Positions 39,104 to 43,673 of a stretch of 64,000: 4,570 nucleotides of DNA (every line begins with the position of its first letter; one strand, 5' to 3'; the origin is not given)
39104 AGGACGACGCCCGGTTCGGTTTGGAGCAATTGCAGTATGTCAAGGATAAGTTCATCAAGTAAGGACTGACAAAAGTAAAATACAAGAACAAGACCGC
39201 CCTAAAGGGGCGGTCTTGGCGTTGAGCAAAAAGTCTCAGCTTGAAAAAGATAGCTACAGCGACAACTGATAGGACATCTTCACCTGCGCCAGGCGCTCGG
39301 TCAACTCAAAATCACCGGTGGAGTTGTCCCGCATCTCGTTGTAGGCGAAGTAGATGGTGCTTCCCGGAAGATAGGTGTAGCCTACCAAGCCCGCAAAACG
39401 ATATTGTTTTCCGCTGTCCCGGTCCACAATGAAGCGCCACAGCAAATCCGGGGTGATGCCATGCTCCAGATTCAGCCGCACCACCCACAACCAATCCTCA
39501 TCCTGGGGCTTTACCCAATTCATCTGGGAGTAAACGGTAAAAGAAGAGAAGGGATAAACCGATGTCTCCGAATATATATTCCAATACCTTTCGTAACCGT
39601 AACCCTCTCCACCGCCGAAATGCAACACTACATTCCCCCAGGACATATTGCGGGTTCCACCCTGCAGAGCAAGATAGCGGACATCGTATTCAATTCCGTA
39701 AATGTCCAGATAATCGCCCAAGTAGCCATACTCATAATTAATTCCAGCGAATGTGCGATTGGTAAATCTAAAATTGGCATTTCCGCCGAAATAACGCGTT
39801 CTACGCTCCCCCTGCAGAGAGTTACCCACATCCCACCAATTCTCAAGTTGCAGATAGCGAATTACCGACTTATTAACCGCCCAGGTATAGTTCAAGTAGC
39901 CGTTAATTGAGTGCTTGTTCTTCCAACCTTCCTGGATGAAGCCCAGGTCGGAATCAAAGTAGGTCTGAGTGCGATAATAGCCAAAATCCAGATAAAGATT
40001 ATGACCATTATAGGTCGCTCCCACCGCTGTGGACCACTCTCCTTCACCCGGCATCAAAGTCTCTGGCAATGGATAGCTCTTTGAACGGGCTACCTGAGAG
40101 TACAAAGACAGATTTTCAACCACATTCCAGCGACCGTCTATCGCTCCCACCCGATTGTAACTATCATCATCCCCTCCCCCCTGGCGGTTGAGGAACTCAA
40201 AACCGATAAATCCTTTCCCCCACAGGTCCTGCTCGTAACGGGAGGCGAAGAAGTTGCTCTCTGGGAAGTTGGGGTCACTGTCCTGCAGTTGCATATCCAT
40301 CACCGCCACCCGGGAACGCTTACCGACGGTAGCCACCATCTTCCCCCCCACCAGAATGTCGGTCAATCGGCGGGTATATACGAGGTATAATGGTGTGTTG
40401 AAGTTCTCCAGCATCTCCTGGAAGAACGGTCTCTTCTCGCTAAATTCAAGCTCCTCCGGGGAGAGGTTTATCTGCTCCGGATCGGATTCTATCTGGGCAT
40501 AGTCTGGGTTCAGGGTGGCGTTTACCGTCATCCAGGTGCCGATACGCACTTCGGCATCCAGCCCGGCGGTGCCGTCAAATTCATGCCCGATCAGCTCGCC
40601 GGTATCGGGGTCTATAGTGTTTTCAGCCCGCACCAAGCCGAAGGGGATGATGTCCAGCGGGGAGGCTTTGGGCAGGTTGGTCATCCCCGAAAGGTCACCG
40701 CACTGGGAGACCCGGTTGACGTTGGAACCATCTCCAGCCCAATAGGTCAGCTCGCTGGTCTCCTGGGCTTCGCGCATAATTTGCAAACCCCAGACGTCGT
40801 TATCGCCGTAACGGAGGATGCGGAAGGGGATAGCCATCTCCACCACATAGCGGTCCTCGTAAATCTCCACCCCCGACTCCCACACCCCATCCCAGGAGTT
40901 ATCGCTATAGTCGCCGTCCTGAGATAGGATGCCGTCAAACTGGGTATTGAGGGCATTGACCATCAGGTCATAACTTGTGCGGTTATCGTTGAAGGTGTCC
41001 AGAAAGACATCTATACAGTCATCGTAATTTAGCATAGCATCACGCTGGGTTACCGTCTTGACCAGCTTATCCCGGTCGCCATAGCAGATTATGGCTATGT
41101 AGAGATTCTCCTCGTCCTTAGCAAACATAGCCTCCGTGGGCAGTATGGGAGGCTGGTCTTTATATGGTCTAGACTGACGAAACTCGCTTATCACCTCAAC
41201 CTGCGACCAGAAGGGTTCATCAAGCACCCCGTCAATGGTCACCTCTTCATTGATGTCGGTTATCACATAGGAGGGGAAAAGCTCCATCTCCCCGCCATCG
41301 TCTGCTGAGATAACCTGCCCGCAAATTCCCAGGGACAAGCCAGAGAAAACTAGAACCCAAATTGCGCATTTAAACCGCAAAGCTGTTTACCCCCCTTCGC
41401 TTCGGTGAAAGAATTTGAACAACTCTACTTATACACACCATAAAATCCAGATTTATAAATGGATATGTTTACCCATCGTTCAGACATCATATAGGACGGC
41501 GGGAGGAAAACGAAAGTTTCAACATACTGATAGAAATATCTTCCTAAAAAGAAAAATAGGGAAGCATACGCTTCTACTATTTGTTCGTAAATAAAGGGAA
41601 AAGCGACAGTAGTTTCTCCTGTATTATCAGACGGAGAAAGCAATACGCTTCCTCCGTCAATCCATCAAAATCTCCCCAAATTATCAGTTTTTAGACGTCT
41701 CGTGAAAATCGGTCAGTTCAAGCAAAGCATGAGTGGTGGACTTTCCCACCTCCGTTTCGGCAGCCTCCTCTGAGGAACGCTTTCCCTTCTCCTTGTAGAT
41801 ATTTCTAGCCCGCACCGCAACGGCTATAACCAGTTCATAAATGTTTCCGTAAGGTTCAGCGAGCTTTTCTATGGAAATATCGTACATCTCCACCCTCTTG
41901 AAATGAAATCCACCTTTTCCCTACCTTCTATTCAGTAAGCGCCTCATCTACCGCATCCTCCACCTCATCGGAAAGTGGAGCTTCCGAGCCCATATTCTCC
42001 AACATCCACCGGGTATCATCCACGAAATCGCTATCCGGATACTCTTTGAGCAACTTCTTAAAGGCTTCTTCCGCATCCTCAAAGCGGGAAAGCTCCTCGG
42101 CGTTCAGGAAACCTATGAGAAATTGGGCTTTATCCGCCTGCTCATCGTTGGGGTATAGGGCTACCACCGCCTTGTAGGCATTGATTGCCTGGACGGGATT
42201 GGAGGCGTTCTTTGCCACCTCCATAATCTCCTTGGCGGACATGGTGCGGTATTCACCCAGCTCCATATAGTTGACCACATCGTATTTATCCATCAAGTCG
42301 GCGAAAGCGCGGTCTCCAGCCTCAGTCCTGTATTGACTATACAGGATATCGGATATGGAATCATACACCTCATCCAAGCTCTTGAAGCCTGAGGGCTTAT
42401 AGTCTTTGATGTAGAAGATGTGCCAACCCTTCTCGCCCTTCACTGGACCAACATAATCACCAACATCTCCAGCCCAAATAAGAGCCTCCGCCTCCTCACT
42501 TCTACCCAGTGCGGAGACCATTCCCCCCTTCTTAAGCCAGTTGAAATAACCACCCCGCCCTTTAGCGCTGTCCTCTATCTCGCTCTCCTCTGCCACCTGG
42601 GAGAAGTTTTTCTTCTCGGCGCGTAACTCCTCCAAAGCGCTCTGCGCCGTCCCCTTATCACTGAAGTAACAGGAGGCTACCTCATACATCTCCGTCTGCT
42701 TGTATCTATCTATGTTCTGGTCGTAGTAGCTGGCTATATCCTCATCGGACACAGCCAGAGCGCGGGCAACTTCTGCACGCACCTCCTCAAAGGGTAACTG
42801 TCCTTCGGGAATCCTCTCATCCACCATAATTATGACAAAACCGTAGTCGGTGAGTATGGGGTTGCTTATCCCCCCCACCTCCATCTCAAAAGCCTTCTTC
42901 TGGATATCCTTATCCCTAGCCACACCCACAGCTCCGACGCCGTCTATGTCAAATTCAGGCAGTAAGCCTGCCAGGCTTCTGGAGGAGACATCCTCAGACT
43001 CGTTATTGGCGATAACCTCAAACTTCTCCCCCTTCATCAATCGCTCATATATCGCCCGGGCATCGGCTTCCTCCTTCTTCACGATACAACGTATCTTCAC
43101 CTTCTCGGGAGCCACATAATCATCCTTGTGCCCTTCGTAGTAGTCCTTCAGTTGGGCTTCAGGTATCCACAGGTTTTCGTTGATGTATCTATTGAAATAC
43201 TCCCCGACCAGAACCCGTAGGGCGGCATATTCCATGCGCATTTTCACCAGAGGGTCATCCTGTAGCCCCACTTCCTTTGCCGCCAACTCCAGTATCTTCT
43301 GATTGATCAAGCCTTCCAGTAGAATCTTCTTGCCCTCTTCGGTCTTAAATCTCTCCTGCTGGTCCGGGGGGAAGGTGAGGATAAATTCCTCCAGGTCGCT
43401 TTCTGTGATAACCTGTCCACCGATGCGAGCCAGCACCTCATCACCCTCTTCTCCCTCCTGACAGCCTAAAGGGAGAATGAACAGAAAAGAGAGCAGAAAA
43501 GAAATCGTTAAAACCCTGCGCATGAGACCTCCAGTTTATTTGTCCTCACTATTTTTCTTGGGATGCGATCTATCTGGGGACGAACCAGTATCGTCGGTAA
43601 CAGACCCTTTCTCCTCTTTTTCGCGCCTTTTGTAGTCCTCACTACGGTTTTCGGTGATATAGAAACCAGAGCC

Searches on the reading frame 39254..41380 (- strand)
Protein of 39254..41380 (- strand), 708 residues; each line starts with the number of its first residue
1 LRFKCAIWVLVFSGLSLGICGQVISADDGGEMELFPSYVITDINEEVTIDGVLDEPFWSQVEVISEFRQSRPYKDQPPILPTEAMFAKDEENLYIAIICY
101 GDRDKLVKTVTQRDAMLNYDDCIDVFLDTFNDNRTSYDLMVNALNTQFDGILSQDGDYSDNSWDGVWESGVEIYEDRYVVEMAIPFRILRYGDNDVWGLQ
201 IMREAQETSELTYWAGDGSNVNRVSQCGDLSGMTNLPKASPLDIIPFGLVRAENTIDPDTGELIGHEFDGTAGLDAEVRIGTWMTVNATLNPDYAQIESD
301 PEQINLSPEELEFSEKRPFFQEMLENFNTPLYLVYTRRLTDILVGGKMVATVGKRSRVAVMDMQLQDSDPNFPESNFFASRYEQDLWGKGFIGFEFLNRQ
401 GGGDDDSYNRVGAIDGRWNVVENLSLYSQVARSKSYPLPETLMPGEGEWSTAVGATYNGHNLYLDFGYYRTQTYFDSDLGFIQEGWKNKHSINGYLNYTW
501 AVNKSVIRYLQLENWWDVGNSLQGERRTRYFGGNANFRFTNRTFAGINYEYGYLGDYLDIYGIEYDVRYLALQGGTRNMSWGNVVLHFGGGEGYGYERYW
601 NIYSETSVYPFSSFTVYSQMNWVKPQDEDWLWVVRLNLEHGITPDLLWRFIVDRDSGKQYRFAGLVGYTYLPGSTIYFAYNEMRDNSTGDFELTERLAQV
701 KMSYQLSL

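Call 26: search_protein_families(library=pfam, proteins=[window:39254-41380:-], max_evalue=0.001)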
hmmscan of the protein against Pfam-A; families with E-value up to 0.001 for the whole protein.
window:39254-41380:- (708 aa): 1 family
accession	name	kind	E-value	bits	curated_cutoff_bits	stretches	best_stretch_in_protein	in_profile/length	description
PF19313.5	DUF5916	-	1.2e-16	61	22.6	1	266-339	22-94/572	Domain of unknown function (DUF5916)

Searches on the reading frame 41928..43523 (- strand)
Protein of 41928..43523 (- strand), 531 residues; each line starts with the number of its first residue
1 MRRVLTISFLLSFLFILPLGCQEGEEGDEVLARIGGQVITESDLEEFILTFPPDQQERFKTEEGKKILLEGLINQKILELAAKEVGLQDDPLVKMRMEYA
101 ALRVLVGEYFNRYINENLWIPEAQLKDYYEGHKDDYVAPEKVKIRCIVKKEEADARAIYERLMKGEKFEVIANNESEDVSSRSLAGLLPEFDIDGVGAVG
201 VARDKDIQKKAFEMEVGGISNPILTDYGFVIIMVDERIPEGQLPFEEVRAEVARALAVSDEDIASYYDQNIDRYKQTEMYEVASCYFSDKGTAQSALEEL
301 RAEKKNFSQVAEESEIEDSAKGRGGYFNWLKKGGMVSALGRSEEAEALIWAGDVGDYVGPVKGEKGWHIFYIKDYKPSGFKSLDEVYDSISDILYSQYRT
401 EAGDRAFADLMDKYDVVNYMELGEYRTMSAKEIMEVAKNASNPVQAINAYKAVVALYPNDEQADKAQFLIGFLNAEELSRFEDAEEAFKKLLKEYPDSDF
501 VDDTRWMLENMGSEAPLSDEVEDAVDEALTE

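Call 27: search_protein_families(library=pfam, proteins=[window:41928-43523:-], max_evalue=0.001)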
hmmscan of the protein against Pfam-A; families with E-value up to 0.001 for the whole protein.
window:41928-43523:- (531 aa): 6 families
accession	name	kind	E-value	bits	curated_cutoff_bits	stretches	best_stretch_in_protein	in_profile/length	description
PF13145.12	Rotamase_2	-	1.2e-38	133.1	27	2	120-249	1-120/121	PPIC-type PPIASE domain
PF00639.27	Rotamase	-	6.5e-21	75.6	21.7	2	152-235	19-96/97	PPIC-type PPIASE domain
PF13616.12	Rotamase_3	-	2.3e-17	64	22.5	2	151-236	36-114/116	PPIC-type PPIASE domain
PF13174.12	TPR_6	-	4.2e-06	27.5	26.3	0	466-498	2-33/33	Tetratricopeptide repeat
PF13624.11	SurA_N_3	-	1.9e-05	25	27.2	1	7-88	17-107/162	SurA-like N-terminal domain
PF13525.12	YfiO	-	0.00048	20.4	25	0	479-510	104-135/203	Outer membrane lipoprotein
